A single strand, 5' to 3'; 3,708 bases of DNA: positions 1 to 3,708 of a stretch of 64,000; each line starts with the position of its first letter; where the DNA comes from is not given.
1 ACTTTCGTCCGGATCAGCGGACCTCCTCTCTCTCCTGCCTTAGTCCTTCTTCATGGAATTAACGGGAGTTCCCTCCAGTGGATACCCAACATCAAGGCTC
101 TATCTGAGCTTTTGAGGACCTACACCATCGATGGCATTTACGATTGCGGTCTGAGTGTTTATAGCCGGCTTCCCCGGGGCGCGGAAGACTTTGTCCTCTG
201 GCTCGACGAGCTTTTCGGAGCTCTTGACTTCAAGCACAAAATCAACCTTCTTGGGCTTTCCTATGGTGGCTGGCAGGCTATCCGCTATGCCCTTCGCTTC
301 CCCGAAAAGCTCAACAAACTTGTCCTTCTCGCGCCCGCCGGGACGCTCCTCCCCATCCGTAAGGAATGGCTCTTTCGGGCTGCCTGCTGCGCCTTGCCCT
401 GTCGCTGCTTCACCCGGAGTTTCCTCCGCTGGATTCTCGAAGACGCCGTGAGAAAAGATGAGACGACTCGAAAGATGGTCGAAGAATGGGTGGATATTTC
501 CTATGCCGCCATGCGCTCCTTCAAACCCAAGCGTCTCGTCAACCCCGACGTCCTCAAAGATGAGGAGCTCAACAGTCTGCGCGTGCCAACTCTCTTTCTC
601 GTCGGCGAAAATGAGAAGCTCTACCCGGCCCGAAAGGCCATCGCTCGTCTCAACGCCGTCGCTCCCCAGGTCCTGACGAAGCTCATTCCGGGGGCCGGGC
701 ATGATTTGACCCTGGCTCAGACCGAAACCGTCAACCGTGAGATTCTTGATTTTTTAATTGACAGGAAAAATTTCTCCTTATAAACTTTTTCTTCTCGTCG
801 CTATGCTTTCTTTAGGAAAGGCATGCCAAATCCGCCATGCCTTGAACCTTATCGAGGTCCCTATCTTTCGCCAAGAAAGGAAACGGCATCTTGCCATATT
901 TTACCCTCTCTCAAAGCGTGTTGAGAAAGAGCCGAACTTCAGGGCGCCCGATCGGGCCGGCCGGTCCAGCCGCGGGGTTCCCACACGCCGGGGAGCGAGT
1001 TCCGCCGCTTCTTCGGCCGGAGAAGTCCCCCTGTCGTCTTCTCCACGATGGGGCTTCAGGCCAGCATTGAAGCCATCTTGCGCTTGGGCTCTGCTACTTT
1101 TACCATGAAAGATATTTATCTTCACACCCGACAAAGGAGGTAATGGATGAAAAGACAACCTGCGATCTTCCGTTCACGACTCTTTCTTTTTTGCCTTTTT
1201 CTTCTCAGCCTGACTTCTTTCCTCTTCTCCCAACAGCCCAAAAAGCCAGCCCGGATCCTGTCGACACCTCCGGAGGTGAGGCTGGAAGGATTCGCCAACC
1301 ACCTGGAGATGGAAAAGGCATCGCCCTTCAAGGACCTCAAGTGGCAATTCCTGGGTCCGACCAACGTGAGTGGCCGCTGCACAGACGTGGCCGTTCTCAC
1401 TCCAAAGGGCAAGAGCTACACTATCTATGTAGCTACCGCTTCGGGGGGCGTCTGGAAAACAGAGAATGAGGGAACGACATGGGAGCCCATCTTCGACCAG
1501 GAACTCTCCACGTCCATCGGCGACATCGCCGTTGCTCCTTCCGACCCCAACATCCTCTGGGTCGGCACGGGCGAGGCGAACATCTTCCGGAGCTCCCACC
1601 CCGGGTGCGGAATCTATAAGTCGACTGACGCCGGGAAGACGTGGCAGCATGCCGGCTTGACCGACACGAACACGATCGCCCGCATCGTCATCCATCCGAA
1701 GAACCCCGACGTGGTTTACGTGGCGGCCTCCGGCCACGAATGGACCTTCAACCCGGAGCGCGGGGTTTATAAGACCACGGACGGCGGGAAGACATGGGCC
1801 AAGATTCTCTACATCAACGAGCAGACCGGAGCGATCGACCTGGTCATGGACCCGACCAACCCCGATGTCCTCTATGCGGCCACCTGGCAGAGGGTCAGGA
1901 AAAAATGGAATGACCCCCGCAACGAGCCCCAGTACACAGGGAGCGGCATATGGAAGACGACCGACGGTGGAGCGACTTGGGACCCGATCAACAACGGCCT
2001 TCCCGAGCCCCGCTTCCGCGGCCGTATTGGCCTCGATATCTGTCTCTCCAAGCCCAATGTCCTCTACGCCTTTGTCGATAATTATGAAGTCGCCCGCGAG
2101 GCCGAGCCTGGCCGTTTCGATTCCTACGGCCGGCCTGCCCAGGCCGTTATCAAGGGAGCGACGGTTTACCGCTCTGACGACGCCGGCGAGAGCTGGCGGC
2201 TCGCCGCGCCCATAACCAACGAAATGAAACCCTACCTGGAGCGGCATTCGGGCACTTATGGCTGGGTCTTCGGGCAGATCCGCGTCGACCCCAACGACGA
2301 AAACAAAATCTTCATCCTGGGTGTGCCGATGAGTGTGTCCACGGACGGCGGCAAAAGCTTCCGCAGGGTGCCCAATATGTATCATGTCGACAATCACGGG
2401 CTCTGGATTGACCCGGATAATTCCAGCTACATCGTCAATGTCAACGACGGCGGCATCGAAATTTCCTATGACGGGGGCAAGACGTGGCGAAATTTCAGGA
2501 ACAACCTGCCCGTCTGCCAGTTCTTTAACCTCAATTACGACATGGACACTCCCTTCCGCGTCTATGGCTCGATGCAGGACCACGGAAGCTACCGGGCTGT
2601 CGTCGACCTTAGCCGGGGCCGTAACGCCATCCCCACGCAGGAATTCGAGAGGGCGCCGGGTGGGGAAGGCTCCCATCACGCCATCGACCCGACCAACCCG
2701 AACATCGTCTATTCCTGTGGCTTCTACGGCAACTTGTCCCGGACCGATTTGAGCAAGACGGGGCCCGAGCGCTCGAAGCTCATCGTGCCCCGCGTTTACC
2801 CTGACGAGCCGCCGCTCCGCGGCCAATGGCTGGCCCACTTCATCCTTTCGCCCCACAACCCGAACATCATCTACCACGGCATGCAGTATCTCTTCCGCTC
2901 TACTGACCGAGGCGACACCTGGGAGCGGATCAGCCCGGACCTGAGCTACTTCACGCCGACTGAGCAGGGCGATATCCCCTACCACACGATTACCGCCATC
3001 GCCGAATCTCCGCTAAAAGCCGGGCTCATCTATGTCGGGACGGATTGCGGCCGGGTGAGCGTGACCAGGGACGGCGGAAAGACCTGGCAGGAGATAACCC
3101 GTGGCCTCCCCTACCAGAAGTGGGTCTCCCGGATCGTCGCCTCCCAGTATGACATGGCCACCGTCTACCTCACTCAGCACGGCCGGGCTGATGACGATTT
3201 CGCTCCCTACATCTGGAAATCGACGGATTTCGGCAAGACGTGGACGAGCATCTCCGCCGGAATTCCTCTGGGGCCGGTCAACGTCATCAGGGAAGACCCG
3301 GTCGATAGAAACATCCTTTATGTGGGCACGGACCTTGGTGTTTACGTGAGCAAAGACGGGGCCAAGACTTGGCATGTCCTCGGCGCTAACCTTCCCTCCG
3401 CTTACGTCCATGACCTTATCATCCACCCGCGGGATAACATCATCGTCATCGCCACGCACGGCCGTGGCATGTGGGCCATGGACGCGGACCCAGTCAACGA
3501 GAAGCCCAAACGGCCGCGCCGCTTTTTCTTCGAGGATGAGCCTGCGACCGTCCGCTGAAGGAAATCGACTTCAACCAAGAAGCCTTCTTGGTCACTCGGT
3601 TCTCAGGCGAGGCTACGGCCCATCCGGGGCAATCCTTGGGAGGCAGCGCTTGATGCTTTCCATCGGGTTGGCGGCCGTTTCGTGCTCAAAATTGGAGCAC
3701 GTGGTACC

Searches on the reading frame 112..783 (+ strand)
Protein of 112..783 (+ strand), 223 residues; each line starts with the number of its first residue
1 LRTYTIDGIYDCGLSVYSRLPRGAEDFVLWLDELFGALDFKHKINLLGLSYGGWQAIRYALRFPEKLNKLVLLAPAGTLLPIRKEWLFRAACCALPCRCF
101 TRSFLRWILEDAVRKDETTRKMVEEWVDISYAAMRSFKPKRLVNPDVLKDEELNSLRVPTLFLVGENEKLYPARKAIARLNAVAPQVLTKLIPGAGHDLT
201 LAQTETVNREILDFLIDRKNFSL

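Call 46: search_protein_families(library=pfam, proteins=[window:112-783:+], max_evalue=0.00001)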
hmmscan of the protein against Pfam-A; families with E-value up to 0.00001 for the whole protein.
window:112-783:+ (223 aa): 3 families
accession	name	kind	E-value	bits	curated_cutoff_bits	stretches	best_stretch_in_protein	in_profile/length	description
PF00561.26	Abhydrolase_1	-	1.9e-12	47.8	25.8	1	42-198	69-239/245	alpha/beta hydrolase fold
PF12146.15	Hydrolase_4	-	5.6e-10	39.4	27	1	42-200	76-235/239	Serine aminopeptidase, S33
PF12697.13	Abhydrolase_6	-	1.8e-09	39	26.3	1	24-207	51-214/217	Alpha/beta hydrolase family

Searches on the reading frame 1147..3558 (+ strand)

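Call 46: search_protein_families(library=pfam, proteins=[window:1147-3558:+], max_evalue=0.00001)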
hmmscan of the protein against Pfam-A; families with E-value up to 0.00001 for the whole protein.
window:1147-3558:+ (803 aa): 6 families
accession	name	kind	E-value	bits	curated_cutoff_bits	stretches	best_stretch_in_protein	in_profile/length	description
PF15902.12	Sortilin-Vps10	-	4.6e-38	131.6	33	3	156-286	3-117/446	Sortilin, neurotensin receptor 3,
PF02012.26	BNR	-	1.7e-16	57.9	27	0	157-167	1-11/12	BNR/Asp-box repeat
PF14870.12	PSII_BNR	-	1.7e-08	34.5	27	0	640-744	43-139/303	Photosynthesis system II assembly factor YCF48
PF13088.12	BNR_2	-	1.8e-08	34.6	31.4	0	157-280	85-200/277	BNR repeat-like domain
PF03404.22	Mo-co_dimer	-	4.1e-07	30.5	22.7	0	631-651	42-62/138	Mo-co oxidoreductase dimerisation domain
PF24316.1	Tli3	-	7.3e-07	30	27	0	130-169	59-99/129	T6SS Tli3 immunity protein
